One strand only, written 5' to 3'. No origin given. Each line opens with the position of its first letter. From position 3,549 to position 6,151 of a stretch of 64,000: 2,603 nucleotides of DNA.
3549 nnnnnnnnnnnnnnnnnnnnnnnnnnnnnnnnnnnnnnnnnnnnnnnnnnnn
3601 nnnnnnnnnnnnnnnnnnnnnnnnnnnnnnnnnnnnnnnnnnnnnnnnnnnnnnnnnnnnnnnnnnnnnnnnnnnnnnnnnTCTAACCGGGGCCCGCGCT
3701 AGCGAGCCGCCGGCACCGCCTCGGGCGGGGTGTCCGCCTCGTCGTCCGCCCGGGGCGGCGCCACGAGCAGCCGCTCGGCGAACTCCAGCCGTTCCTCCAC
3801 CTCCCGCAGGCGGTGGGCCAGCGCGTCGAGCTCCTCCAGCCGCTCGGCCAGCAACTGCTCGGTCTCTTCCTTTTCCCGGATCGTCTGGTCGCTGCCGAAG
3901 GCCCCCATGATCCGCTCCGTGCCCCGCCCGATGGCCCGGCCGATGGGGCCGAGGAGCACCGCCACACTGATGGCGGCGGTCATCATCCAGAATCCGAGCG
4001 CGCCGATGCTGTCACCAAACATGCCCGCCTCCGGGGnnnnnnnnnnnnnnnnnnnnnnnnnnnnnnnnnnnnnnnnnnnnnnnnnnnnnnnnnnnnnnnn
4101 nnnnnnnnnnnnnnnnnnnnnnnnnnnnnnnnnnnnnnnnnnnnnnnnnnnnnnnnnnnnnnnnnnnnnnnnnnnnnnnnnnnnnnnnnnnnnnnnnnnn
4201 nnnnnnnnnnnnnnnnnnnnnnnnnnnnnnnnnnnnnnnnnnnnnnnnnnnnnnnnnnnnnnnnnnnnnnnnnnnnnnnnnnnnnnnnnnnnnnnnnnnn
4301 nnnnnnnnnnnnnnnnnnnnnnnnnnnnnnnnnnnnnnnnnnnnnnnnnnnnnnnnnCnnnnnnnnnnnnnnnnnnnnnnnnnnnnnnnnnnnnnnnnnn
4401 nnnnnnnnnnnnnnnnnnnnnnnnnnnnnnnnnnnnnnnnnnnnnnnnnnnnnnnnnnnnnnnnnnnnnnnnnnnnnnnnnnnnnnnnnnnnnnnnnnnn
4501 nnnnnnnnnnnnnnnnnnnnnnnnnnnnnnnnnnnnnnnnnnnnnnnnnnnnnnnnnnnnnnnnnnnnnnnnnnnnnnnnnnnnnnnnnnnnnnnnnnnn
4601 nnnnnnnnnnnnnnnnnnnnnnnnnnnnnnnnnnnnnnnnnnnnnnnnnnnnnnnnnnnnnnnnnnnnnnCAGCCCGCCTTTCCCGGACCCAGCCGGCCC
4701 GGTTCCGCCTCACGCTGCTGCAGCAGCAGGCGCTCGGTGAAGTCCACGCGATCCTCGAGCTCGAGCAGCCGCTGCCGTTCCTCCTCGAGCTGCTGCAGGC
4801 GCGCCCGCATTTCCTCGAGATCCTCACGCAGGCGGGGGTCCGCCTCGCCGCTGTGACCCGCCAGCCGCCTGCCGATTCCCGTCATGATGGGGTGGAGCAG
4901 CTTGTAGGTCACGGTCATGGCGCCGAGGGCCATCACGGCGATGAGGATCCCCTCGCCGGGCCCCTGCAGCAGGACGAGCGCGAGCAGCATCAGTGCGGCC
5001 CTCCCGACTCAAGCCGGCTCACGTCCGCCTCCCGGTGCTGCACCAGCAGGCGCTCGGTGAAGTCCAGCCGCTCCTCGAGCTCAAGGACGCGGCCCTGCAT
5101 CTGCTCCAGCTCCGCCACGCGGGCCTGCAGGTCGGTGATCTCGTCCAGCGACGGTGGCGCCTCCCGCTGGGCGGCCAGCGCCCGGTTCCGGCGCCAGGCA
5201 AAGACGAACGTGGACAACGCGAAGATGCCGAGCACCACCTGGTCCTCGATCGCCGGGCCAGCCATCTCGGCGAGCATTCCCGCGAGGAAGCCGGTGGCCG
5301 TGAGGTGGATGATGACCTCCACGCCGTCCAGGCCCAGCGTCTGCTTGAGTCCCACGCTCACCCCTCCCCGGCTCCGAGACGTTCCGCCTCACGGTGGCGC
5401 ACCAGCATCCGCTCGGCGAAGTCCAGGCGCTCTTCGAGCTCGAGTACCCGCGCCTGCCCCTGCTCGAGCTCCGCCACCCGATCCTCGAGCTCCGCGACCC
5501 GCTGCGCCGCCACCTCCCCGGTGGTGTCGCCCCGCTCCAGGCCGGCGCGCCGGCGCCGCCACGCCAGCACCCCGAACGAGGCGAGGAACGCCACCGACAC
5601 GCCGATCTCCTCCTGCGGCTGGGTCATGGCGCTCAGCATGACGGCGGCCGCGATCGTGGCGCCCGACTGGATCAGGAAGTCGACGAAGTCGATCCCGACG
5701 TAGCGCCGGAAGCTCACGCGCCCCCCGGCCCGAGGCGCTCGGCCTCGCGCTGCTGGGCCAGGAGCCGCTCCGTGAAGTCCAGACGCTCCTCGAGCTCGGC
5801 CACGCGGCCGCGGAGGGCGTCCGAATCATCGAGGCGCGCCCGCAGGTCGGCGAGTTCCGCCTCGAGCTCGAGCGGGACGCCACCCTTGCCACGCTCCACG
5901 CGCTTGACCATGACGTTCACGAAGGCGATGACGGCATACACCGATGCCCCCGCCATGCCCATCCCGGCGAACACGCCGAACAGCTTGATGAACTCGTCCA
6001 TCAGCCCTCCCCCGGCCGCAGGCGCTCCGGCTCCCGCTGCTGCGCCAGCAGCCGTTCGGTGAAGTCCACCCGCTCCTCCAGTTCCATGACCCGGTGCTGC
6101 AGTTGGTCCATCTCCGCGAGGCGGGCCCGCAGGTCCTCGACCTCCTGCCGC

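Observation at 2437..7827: The array heads a 15-gene unit ending in YbjN/CesT-like + PspA: candidate expanded, PspB-like Psp membrane-stress system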

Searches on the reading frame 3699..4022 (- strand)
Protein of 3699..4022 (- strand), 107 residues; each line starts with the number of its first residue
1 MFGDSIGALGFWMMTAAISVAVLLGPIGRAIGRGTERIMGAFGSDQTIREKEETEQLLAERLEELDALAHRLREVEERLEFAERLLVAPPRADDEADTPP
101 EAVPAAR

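Call 5: search_protein_families(library=pfam, max_evalue=1, proteins=[window:3699-4022:-])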
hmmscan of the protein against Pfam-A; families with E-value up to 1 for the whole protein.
window:3699-4022:- (107 aa): 1 family
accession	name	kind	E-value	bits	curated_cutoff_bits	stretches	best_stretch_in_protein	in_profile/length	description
PF17038.10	CBP_BcsN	-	0.29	11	25.6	1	10-58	79-126/186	Cellulose biosynthesis protein BcsN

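Call 6: search_protein_families(library=ncbifam, max_evalue=1, proteins=[window:3699-4022:-])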
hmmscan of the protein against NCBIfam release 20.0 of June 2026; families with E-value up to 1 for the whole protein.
window:3699-4022:- (107 aa): 1 family
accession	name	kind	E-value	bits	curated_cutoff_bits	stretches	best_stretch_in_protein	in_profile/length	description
NF009344.0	PRK12705.1-1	equivalog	0.009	14.6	831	1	49-88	140-180/572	hypothetical protein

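Call 9: find_homologous_proteins(query=A1, max_evalue=0.001)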
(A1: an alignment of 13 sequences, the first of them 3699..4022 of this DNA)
Query A1 (13 sequences) (107 aa, profile of the alignment): 7637 proteins with E <= 0.001 among 8000 candidates; the best 120 are listed.
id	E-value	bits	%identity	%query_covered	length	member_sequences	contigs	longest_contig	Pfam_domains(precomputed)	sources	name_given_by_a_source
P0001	8.1e-34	133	38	79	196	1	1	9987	-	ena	-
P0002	6.6e-26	108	63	28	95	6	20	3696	-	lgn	-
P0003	1.1e-25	107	50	34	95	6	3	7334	-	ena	-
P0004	2.3e-25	106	42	72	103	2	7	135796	-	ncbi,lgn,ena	-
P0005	1.6e-24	104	50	30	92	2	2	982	-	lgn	-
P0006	1.1e-23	101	40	76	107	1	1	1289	-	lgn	-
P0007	1.3e-23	101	33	60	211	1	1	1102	-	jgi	-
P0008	1.8e-23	100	43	69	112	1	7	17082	-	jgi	jgi:hypothetical protein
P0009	1.8e-23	100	52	57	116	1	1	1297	-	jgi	jgi:hypothetical protein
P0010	2.2e-23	100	42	69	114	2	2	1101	-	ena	-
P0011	2.9e-23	100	54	42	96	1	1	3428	-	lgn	-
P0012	2.9e-23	100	52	23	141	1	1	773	-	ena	-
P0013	5.1e-23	99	49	74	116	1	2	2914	-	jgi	jgi:hypothetical protein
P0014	7.4e-23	98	-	-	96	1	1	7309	-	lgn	-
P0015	9.9e-23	98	50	34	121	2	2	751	-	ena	-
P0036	8.5e-22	95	43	75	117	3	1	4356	-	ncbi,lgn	-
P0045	1.4e-21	94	40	71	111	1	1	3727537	-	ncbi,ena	-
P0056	2.6e-21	93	40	75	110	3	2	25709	-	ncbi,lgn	-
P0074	6.3e-21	92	43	80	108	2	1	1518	-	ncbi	-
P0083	8.0e-21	92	43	69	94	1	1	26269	-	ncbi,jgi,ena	jgi:hypothetical protein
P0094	2.0e-20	90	40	56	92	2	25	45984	-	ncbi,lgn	-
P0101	2.4e-20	90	42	75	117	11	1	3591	-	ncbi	-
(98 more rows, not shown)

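Call 11: find_related_loci(query=A1, collection=genome_contigs, flank=10000)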
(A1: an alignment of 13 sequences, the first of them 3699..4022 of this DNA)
Query A1 (107 aa) in genome_contigs; peptide patterns used: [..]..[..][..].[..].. (x = any residue, [..] = any of these).
599 stretches matched a pattern (row limit reached: there are more); 219 encode a relative of the query (tblastn E <= 1e-3); the best 80 are kept; 80 distinct loci.
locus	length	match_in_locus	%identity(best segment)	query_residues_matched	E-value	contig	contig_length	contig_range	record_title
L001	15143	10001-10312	48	3-106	1e-22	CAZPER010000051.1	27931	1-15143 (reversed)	MAG TPA_asm: uncultured Gemmatimonadaceae bacterium isolate SRP302447_co1_815 genome assembly, contig: NODE_4589_length_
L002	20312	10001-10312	46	4-107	9e-22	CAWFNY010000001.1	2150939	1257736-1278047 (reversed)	MAG: uncultured Gemmatimonadales bacterium isolate MFD05942.bin.1.314 genome assembly, contig: contig_15511, whole genom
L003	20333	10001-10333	45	1-107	1e-20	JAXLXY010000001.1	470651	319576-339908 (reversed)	MAG: Gemmatimonadales bacterium isolate STL-GEM4 C1.156.fa-1, whole genome shotgun sequence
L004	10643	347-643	41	3-106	2e-14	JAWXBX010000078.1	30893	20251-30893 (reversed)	MAG: Gemmatimonadota bacterium isolate MP7G1.59 k99_492031, whole genome shotgun sequence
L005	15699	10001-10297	37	2-107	6e-14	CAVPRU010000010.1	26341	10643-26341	MAG: uncultured Gemmatimonadales bacterium isolate MFD09964.bin.1.80 genome assembly, contig: contig_63338, whole genome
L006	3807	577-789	48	7-86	2e-12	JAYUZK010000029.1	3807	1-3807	MAG: Gemmatimonadota bacterium isolate GL15_Up_metabat_5 GL15_Up_metabat_5_28, whole genome shotgun sequence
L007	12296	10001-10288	37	3-106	2e-12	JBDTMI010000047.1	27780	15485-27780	MAG: Gemmatimonadales bacterium isolate cluster3_bin.122 NODE_5315_length_27780_cov_62.760974, whole genome shotgun sequ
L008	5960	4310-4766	42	4-91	6e-12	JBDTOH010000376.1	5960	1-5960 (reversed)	MAG: Gemmatimonadota bacterium isolate cluster3_bin.17 NODE_72155_length_5960_cov_5.581880, whole genome shotgun sequenc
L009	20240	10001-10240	43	5-90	3e-11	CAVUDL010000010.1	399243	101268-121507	MAG: uncultured Gemmatimonadales bacterium isolate MFD02840.bin.1.159 genome assembly, contig: contig_48672, whole genom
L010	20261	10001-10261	45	7-102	5e-11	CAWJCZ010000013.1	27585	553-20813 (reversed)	MAG: uncultured Gemmatimonadales bacterium isolate MFD04944.bin.2.227 genome assembly, contig: contig_89780, whole genom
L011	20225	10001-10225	47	6-86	5e-11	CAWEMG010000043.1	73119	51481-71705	MAG: uncultured Gemmatimonadales bacterium isolate MFD02840.bin.2.212 genome assembly, contig: contig_69838, whole genom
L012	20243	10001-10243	44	7-93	7e-11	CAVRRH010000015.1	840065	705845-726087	MAG: uncultured Gemmatimonadales bacterium isolate MFD04850.bin.2.341 genome assembly, contig: contig_90928, whole genom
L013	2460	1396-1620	41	7-87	9e-11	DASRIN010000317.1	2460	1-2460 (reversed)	MAG TPA_asm: Gemmatimonadales bacterium isolate SMAG_U10111 k141_123527, whole genome shotgun sequence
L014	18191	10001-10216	40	6-86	2e-10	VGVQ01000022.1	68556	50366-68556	MAG: Gemmatimonadetes bacterium isolate K_Offshore_80m_m1_181 K_Offshore_80m_m1_181_Ga0194132_10000701, whole genome sho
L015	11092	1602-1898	40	9-103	2e-10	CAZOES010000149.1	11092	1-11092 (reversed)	MAG TPA_asm: uncultured Gemmatimonadaceae bacterium isolate SRP237561_co1_305 genome assembly, contig: NODE_11272_length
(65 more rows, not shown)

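Call 23: search_protein_representatives(alignment_id=A1)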
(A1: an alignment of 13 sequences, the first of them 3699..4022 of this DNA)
Query: 13 sequences, 97 profile positions. Proteins with E-value up to 0.001 (for the whole library): 3147; up to 1e-10: 797; up to 1e-30: 0. The best 150 are listed.
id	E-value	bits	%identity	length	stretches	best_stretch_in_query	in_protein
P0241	6.9e-29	115.9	-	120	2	9-88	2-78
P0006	3.4e-24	100.9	-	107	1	7-96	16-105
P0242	4.7e-23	97.2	-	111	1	9-93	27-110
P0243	1.0e-22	96.1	-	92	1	12-95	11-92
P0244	3.8e-22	94.3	-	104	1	5-95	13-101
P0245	6.3e-22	93.6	-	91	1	12-96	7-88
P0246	1.4e-21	92.5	-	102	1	10-94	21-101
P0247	2.8e-21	91.5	-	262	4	46-94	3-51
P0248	6.2e-21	90.4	-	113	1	5-95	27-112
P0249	1.2e-20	89.6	-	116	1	10-95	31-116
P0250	1.3e-20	89.4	-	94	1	5-93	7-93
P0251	1.4e-20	89.3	-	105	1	9-96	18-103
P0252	1.5e-20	89.2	-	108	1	9-96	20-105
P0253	1.7e-20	89.0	-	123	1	9-95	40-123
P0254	2.1e-20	88.7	-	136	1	8-94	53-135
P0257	6.6e-20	87.1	-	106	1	11-93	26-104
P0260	9.1e-20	86.7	-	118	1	10-95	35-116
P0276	4.4e-19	84.5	-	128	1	11-97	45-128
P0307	1.2e-17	79.8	-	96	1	5-96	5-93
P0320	3.7e-17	78.3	-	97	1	7-95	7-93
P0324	5.2e-17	77.8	-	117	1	11-93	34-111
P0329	5.9e-17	77.7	-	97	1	6-96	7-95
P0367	3.2e-16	75.3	-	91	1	6-94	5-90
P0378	4.7e-16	74.8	-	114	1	7-94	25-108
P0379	4.9e-16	74.7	-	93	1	9-95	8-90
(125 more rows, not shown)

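Call 29: search_protein_families(library=ncbifam, max_evalue=1, proteins=[P0329, P0307, P0378, P0379, P0257, P0367, P0260, P0320, P0324, P0276])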
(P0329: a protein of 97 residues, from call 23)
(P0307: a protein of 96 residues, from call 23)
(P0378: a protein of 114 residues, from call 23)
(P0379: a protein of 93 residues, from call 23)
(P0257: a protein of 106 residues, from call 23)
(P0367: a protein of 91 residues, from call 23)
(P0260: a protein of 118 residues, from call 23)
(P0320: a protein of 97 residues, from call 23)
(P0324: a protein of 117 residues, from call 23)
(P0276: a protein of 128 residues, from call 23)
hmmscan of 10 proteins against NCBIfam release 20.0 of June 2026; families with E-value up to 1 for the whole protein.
P0329 (97 aa): 2 families
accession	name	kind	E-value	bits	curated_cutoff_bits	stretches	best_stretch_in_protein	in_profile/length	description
NF006993.0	PRK09458.1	equivalog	0.023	15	90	1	39-77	29-67/75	envelope stress response membrane protein PspB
NF002024.0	PRK00846.1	equivalog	0.3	11.3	90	1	62-83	10-31/78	hypothetical protein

P0307 (96 aa): 5 families
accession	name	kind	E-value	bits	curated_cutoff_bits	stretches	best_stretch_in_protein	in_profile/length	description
NF045487.1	ASRP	equivalog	0.01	14.5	300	1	31-82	322-373/593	archaea-specific SMC-related protein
NF040576.1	T2SS_GspM_XpsM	equivalog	0.029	14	60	1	20-83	12-75/180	type II secretion system protein GspM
TIGR00293.1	TIGR00293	equivalog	0.035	14.2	53.9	1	33-79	6-51/129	prefoldin subunit alpha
NF008438.0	PRK11281.1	equivalog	0.098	10.4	991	1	21-83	16-79/1113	mechanosensitive channel MscK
TIGR02976.1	phageshock_pspB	equivalog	0.32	11.3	51.7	1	16-82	6-67/75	envelope stress response membrane protein PspB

P0378 (114 aa): 5 families
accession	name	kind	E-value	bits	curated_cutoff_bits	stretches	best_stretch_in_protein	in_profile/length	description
NF040576.1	T2SS_GspM_XpsM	equivalog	7.5e-05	22.4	60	1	24-101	2-76/180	type II secretion system protein GspM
NF006993.0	PRK09458.1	equivalog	0.0097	16.3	90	1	30-91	4-66/75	envelope stress response membrane protein PspB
TIGR02976.1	phageshock_pspB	equivalog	0.015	15.6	51.7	1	30-90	4-65/75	envelope stress response membrane protein PspB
NF058670.1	sorting_LPXTATN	domain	0.17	12.3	32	1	19-43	6-30/32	LPxTATN C-terminal sorting signal domain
TIGR01149.1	mtrG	equivalog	0.27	11.2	50.65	1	74-95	12-33/70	tetrahydromethanopterin S-methyltransferase subunit MtrG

P0379 (93 aa): 6 families
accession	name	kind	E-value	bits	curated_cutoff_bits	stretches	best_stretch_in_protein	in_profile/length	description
NF040576.1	T2SS_GspM_XpsM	equivalog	0.0033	17.1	60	1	10-83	4-77/180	type II secretion system protein GspM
NF053563.1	Rkd4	equivalog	0.013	13.6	860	1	42-80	443-481/747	arcadin-4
NF004548.0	PRK05892.1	equivalog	0.036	14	126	1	28-91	29-87/158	nucleoside diphosphate kinase regulator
NF010743.0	PRK14145.1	equivalog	0.065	13.1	186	1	43-79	37-77/200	nucleotide exchange factor GrpE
TIGR02550.1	flagell_flgL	equivalog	0.11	11.8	127.2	1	25-75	307-356/387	flagellar hook-associated protein FlgL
TIGR01149.1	mtrG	equivalog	0.2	11.6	50.65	1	54-74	11-31/70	tetrahydromethanopterin S-methyltransferase subunit MtrG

P0257 (106 aa): 3 families
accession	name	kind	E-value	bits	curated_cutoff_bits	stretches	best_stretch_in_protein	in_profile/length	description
TIGR01149.1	mtrG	equivalog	0.0081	16.1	50.65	1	66-96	7-37/70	tetrahydromethanopterin S-methyltransferase subunit MtrG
TIGR02976.1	phageshock_pspB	equivalog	0.13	12.5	51.7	1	27-97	6-68/75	envelope stress response membrane protein PspB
NF007973.0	PRK10697.1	equivalog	0.16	11.9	136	1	25-96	39-107/119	envelope stress response membrane protein PspC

P0367 (91 aa): 2 families
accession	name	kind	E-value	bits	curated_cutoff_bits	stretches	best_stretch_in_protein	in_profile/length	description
TIGR02976.1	phageshock_pspB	equivalog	7e-06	26.2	51.7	1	19-82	8-68/75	envelope stress response membrane protein PspB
NF006993.0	PRK09458.1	equivalog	0.046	14.1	90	1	17-80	6-66/75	envelope stress response membrane protein PspB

P0260 (118 aa): 4 families
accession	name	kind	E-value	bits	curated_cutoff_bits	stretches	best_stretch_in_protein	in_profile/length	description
TIGR01455.1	glmM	equivalog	0.032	12.9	447.55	1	56-115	357-418/442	phosphoglucosamine mutase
TIGR03142.1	cytochro_ccmI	equivalog_domain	0.037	14.3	29.3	1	39-89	8-54/118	c-type cytochrome biogenesis protein CcmI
TIGR02976.1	phageshock_pspB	equivalog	0.1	12.9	51.7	1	42-98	10-66/75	envelope stress response membrane protein PspB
NF010518.0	PRK13922.13-3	equivalog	0.22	10.6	385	0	28-63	163-199/295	rod shape-determining protein MreC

P0320 (97 aa): 2 families
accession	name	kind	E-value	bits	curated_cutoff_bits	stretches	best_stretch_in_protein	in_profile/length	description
NF045487.1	ASRP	equivalog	0.059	12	300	1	44-86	334-376/593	archaea-specific SMC-related protein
NF047515.1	SpiroCoCo_C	equivalog_domain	0.07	12.3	125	1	45-80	215-250/313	SpiroCoCo family coiled-coil protein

P0324 (117 aa): 3 families
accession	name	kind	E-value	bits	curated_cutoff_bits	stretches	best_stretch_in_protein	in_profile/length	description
NF009647.0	PRK13182.1-2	equivalog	0.017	15.1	165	1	73-108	118-153/176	chromosome-anchoring protein RacA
TIGR02976.1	phageshock_pspB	equivalog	0.11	12.8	51.7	1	32-96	9-66/75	envelope stress response membrane protein PspB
NF006993.0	PRK09458.1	equivalog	0.15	12.4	90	1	62-97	32-67/75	envelope stress response membrane protein PspB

P0276 (128 aa): 4 families
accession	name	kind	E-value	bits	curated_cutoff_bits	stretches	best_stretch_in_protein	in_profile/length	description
NF040576.1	T2SS_GspM_XpsM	equivalog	1.5e-05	24.7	60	1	45-116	7-75/180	type II secretion system protein GspM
TIGR02976.1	phageshock_pspB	equivalog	3.7e-05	23.9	51.7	1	43-95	5-57/75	envelope stress response membrane protein PspB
TIGR03142.1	cytochro_ccmI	equivalog_domain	0.0011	19.3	29.3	1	45-117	5-78/118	c-type cytochrome biogenesis protein CcmI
NF006993.0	PRK09458.1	equivalog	0.0098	16.3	90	1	42-106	4-65/75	envelope stress response membrane protein PspB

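Call 65: search_protein_families(library=padloc, max_evalue=0.01, proteins=[window:3699-4022:-])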
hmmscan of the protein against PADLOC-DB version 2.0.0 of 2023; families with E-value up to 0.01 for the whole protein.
window:3699-4022:- (107 aa): 0 families

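Call 69: list_cluster_members(proteins=[P0045, P0004, P0036, P0056, P0094, P0101, P0074, P0083])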
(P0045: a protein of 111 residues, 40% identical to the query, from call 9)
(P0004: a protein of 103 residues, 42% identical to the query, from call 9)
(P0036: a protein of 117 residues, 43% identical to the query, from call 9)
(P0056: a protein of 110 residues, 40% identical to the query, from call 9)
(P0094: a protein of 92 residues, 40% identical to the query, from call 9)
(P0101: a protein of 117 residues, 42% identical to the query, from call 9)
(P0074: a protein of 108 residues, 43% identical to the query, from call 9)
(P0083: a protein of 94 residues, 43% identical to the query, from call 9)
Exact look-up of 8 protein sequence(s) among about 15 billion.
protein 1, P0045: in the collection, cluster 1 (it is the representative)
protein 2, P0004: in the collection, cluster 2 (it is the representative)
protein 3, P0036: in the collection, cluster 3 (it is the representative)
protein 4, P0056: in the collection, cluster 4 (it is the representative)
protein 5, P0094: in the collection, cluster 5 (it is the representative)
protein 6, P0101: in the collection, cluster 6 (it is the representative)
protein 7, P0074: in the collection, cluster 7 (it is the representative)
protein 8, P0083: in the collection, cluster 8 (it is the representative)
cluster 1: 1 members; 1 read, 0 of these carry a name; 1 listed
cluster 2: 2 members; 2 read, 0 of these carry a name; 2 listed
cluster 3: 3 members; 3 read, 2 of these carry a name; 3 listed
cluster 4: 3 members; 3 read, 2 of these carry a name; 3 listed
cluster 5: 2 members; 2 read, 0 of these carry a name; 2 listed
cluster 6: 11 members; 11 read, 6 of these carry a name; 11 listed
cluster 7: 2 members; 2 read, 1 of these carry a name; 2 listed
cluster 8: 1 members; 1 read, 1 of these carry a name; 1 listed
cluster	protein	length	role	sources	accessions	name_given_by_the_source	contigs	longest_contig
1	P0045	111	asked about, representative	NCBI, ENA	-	-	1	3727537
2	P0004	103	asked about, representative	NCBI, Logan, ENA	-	-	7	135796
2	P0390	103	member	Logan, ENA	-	-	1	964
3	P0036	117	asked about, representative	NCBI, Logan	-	-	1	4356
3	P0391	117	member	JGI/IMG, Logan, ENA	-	Tfp pilus assembly protein PilO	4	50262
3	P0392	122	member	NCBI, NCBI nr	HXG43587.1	MAG TPA: hypothetical protein VNJ71_02400 [Gemmatimonadales bacterium] | hypothetical protein [Gemmatimonadales bacterium]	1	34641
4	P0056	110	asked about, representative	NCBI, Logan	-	-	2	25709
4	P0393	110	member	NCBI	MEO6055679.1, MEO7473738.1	MAG: hypothetical protein ABIQ49_02460 [Gemmatimonadales bacterium]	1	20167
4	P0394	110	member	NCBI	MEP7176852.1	MAG: hypothetical protein ABI860_09900 [Gemmatimonadales bacterium]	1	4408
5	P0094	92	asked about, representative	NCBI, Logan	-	-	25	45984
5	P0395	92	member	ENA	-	-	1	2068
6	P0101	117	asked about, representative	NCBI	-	-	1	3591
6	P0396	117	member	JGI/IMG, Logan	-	Tfp pilus assembly protein PilO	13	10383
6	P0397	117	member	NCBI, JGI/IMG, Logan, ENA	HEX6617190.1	MAG TPA: hypothetical protein VF046_12875 [Gemmatimonadales bacterium] | Tfp pilus assembly protein PilO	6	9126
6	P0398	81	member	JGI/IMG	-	Tfp pilus assembly protein PilN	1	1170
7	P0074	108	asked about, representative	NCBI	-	-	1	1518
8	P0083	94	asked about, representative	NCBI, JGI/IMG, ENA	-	hypothetical protein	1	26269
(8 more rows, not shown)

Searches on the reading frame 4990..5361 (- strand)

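Call 5: search_protein_families(library=pfam, max_evalue=1, proteins=[window:4990-5361:-])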
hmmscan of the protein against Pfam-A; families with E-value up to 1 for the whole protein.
window:4990-5361:- (123 aa): 2 families
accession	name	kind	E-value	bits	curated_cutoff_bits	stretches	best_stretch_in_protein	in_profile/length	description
PF25526.1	LIP-1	-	0.056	13.2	34.1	1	59-112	80-138/250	Liprin-alpha-like coiled coil domain 2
PF16080.10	Phage_holin_2_3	-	0.091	13.2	28.8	1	21-60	5-47/56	Bacteriophage holin family HP1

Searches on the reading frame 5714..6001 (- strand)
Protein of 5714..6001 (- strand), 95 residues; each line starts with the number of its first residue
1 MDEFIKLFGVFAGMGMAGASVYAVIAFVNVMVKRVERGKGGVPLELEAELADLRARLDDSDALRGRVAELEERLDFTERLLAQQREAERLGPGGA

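Call 5: search_protein_families(library=pfam, max_evalue=1, proteins=[window:5714-6001:-])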
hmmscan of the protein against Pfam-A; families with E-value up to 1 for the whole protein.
window:5714-6001:- (95 aa): 4 families
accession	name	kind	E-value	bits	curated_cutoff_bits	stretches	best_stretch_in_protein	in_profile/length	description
PF24583.1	DUF7610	-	0.024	15.3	27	1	45-84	7-46/79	Domain of unknown function (DUF7610)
PF09583.15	Phageshock_PspG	-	0.22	12.3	25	1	1-31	1-31/64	Phage shock protein G (Phageshock_PspG)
PF14077.11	WD40_alt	-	0.47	10.8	25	0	59-74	12-27/48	Alternative WD40 repeat motif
PF02370.21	M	-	0.52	11.5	20.8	0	45-58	5-18/21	M protein repeat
